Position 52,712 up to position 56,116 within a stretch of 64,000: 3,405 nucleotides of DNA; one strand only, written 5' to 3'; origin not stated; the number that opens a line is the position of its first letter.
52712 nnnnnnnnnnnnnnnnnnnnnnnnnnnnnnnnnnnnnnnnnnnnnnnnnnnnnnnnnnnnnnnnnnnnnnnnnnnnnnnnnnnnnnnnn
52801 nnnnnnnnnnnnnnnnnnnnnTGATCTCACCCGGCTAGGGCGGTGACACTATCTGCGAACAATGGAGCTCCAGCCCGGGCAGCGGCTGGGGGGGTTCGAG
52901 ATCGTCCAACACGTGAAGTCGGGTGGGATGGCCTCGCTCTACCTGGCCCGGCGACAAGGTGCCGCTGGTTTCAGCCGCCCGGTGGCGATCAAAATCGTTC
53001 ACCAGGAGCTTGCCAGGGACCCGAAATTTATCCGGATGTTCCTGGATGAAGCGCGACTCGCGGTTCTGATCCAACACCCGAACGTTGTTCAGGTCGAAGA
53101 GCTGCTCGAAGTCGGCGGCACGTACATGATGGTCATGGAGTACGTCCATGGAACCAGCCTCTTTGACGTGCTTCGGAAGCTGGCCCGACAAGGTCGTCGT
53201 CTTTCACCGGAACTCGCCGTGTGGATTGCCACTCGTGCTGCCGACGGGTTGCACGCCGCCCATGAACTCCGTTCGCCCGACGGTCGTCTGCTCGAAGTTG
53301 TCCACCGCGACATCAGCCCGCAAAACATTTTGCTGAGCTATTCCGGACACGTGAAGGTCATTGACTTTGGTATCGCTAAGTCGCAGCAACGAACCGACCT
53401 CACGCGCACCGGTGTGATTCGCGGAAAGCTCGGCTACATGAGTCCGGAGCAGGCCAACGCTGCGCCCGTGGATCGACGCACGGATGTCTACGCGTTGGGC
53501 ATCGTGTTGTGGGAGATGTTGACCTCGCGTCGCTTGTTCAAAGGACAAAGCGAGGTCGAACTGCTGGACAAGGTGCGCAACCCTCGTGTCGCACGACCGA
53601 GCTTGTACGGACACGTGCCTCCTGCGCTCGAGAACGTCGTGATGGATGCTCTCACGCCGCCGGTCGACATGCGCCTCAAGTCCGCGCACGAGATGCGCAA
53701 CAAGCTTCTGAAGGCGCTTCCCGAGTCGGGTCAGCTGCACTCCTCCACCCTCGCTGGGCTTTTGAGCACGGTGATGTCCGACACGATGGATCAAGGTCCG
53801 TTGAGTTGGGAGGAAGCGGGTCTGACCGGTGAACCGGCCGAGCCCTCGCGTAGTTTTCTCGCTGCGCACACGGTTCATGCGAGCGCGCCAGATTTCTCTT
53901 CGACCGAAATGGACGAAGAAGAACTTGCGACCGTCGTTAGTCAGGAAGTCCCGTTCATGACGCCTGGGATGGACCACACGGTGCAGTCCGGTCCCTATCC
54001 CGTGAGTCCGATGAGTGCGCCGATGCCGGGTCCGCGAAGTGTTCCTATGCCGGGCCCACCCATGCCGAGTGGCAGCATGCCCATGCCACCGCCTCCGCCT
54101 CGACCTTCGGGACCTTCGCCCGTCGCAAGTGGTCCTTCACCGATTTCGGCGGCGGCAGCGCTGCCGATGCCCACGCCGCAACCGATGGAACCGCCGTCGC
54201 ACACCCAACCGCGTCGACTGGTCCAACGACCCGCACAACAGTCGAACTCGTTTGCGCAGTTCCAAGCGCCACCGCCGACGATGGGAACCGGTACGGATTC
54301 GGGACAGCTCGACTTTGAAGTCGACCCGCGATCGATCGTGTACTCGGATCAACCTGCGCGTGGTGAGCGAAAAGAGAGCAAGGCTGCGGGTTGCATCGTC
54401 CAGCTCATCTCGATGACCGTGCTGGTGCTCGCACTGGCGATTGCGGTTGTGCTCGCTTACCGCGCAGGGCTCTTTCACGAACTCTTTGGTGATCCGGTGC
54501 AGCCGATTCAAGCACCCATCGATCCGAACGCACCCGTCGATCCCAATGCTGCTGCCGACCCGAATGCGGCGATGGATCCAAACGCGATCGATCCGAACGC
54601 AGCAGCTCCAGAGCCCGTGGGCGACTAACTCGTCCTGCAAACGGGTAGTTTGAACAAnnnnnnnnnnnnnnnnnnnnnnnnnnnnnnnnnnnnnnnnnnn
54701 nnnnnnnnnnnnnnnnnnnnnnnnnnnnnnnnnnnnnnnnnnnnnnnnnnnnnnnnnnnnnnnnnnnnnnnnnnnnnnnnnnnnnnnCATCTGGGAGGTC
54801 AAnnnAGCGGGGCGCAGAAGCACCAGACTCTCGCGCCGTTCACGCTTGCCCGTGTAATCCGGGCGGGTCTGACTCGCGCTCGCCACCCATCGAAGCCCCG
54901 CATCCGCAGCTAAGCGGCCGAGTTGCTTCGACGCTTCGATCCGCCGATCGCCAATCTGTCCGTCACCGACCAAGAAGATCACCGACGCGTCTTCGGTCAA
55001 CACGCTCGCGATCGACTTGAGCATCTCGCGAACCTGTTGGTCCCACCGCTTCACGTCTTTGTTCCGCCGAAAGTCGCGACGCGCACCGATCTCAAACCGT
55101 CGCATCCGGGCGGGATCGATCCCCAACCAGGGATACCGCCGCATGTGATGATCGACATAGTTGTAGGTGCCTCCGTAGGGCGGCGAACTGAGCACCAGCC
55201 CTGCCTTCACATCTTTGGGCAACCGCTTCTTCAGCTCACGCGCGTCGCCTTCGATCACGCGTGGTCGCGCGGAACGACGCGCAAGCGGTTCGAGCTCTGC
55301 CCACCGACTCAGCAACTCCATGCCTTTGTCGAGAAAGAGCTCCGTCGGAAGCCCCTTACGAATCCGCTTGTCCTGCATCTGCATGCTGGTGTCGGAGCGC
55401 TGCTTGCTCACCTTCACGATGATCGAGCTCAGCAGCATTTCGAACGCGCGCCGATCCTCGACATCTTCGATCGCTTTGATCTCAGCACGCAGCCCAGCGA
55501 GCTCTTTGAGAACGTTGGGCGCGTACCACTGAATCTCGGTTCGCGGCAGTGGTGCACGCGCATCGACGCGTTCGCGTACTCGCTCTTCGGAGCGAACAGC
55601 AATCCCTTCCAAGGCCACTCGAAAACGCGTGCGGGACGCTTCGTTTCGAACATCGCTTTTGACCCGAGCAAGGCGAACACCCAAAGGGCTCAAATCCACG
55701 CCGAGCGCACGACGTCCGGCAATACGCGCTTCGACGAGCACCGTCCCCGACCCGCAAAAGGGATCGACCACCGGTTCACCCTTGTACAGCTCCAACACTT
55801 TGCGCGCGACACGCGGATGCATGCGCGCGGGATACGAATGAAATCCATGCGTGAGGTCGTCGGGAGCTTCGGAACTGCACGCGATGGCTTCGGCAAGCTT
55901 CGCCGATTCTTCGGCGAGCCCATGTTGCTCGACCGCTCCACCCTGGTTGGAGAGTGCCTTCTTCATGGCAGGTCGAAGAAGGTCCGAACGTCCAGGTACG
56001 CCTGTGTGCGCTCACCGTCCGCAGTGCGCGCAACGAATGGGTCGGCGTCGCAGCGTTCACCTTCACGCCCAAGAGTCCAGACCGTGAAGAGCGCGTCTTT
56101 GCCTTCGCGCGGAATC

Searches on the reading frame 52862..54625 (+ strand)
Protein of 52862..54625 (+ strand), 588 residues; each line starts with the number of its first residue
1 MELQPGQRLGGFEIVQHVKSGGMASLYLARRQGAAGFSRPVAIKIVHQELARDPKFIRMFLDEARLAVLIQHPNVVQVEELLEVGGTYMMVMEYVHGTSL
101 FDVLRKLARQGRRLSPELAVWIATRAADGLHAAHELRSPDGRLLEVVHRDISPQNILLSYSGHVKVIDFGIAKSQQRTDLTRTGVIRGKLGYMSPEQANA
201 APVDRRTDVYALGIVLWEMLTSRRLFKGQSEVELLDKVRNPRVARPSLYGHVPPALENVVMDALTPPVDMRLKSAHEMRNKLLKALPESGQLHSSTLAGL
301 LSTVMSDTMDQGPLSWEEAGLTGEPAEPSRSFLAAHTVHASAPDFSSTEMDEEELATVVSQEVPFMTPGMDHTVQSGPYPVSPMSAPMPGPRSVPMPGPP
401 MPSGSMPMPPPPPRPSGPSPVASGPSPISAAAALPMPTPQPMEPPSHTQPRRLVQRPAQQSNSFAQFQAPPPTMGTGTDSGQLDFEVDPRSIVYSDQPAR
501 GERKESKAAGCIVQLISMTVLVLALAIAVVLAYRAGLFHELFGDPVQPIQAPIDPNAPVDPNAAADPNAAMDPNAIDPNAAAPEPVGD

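Call 6: search_protein_families(library=pfam, proteins=[window:52862-54625:+], max_evalue=0.1)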
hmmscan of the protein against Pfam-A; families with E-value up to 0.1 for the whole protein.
window:52862-54625:+ (588 aa): 5 families
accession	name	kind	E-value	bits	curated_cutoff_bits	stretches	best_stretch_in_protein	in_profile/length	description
PF00069.31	Pkinase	-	1.6e-36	126.5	31.7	1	14-237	3-208/263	Protein kinase domain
PF07714.23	PK_Tyr_Ser-Thr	-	4.5e-30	105.2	23.1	1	14-264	3-241/258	Protein tyrosine and serine/threonine kinase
PF01636.29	APH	-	9.8e-06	25.9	23.2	1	112-172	137-197/239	Phosphotransferase enzyme family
PF03109.22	ABC1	-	0.0021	17.7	22.9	1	86-177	141-219/244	ABC1 atypical kinase-like domain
PF19974.5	TCAD9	-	0.03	13.9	40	1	131-178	289-332/429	Ternary complex associated domain 9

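Call 7: search_protein_families(library=ncbifam, proteins=[window:52862-54625:+], max_evalue=0.1)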
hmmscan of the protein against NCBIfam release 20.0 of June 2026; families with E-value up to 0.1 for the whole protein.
window:52862-54625:+ (588 aa): 18 families
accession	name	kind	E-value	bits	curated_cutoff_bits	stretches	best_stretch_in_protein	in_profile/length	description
NF033483.0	PknB_PASTA_kin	equivalog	2e-71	241.7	450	1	12-289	9-272/563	Stk1 family PASTA domain-containing Ser/Thr kinase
NF052427.1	StpK7MSMEG_1200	equivalog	4.1e-40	137.8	900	1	7-289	4-272/601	serine/threonine protein kinase StpK7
NF009651.0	PRK13184.1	equivalog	6e-32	110.5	839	1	11-286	3-291/932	serine/threonine-protein kinase PknD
NF047741.1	antiphage_MADS6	equivalog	8.3e-32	110.5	460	2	145-289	319-464/612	methylation-associated defense system protein kinase MAD6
TIGR03903.1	TOMM_kin_cyc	equivalog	1.2e-25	89.7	705.75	1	40-282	5-244/1267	TOMM system kinase/cyclase fusion protein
NF053615.1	SerThrKinAfsKStmc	equivalog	4.5e-21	75.2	1300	1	7-312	10-294/809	protein serine/threonine kinase AfsK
NF038150.1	lanthi_synth_IV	equivalog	2.5e-18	65.8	650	1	65-294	245-465/851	class IV lanthionine synthetase LanL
NF033442.0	BREX_PglW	equivalog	7e-16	57.1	990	1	8-283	202-484/1391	BREX system serine/threonine kinase PglW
NF038151.1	lanthi_synth_III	equivalog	2.8e-09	36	575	1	66-221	277-424/833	class III lanthionine synthetase LanKC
NF043056.1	T4SS_LegK1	equivalog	9.1e-09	34.4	550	1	145-218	209-282/516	Dot/Icm T4SS effector kinase LegK1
NF041408.1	XopAU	subfamily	1.5e-05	24.8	450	1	68-225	273-420/498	XopAU family type III secretion system effector serine/threonine kinase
TIGR03724.2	arch_bud32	equivalog_domain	7.2e-05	22.4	125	1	80-178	59-137/193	KEOPS complex kinase/ATPase Bud32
NF011463.0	PRK14879.1-4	equivalog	8.7e-05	22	188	1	61-177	66-165/237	Kae1-associated kinase Bud32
NF011460.0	PRK14879.1-1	equivalog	0.00019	20.7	199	1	12-178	10-163/232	Kae1-associated kinase Bud32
NF011461.0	PRK14879.1-2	equivalog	0.027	14.2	372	1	41-175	26-149/225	Kae1-associated kinase Bud32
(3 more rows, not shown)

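Call 70: search_protein_families(library=padloc, proteins=[window:52862-54625:+], max_evalue=0.001)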
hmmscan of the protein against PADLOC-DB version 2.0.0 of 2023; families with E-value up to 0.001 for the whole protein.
window:52862-54625:+ (588 aa): 34 families (the best 25 are shown)
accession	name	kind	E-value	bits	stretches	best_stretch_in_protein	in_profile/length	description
PDLC04042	PD-T4-6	-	9.8e-68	226.9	1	10-289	9-276/292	-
PDLC04053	PD-T4-6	-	1e-66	223.5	1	6-291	5-277/311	-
PDLC04060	PD-T4-6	-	8.3e-62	207.7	1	11-284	9-268/486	-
PDLC04057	PD-T4-6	-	2.8e-61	205.9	1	11-288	9-273/443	-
PDLC04061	PD-T4-6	-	7.6e-61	205.1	1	11-472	17-485/510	-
PDLC04047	PD-T4-6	-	1.8e-60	202.8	1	7-288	7-275/327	-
PDLC04054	PD-T4-6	-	2.6e-58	196.1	1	1-282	1-270/347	-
PDLC04138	mad6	-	2.2e-57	193.4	1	4-291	45-319/659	mads_6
PDLC04041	PD-T4-6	-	3.2e-54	182.8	1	3-299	21-307/443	-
PDLC04043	PD-T4-6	-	3.7e-54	182.5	1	5-294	10-286/452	-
PDLC04052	PD-T4-6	-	3.7e-52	176.1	1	11-291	10-280/496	-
PDLC04048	PD-T4-6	-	3.7e-52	175.9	1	12-288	12-275/354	-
PDLC04040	PD-T4-6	-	3.1e-51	172.7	1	20-286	4-266/547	-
PDLC04064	PD-T4-6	-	5.7e-48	161.7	1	8-287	18-282/369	-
PDLC04039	PD-T4-6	-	7.4e-46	155.1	1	4-425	8-375/458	-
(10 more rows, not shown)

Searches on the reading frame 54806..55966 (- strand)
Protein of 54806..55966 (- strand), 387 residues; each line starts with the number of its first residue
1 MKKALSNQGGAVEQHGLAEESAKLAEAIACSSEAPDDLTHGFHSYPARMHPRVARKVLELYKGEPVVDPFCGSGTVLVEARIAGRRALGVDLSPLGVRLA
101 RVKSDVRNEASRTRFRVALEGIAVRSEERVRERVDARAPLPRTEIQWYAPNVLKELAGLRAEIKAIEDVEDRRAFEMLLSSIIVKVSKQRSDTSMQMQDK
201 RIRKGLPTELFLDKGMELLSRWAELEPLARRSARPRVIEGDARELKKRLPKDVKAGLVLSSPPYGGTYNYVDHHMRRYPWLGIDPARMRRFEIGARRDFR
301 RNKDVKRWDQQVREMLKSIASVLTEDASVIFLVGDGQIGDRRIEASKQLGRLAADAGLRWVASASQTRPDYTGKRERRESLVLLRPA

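Call 10: search_protein_families(library=pfam, proteins=[window:54806-55966:-], max_evalue=0.01)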
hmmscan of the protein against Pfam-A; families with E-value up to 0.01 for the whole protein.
window:54806-55966:- (387 aa): 2 families
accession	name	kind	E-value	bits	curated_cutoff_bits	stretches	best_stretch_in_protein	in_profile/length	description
PF01555.25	N6_N4_Mtase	-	6.5e-11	43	26.7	1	45-94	162-213/221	DNA methylase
PF01170.24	UPF0020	-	2.4e-08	34.4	22.3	1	45-88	8-54/197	RMKL-like, methyltransferase domain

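Call 71: search_protein_families(library=ncbifam, proteins=[window:54806-55966:-], max_evalue=0.001)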
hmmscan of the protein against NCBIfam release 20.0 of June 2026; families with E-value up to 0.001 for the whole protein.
window:54806-55966:- (387 aa): 4 families
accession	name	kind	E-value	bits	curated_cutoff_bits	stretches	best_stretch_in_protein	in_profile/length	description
TIGR01177.1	TIGR01177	hypoth_equivalog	2.5e-09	36.9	316.55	1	44-93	161-213/330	TIGR01177 family methyltransferase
NF040721.1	Trm14_Arch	equivalog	8.1e-07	28.5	280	1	44-85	170-214/370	tRNA (guanine(6)-N2)-methyltransferase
NF008748.0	PRK11783.1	equivalog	1.6e-05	23.3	466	0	62-82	192-212/704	bifunctional 23S rRNA (guanine(2069)-N(7))-methyltransferase RlmK/23S rRNA (guanine(2445)-N(2))-methyltransferase RlmL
NF040850.1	Trm14_Thcoccales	equivalog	0.0004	19.4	480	1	44-82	197-237/365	tRNA (guanine(6)-N2)-methyltransferase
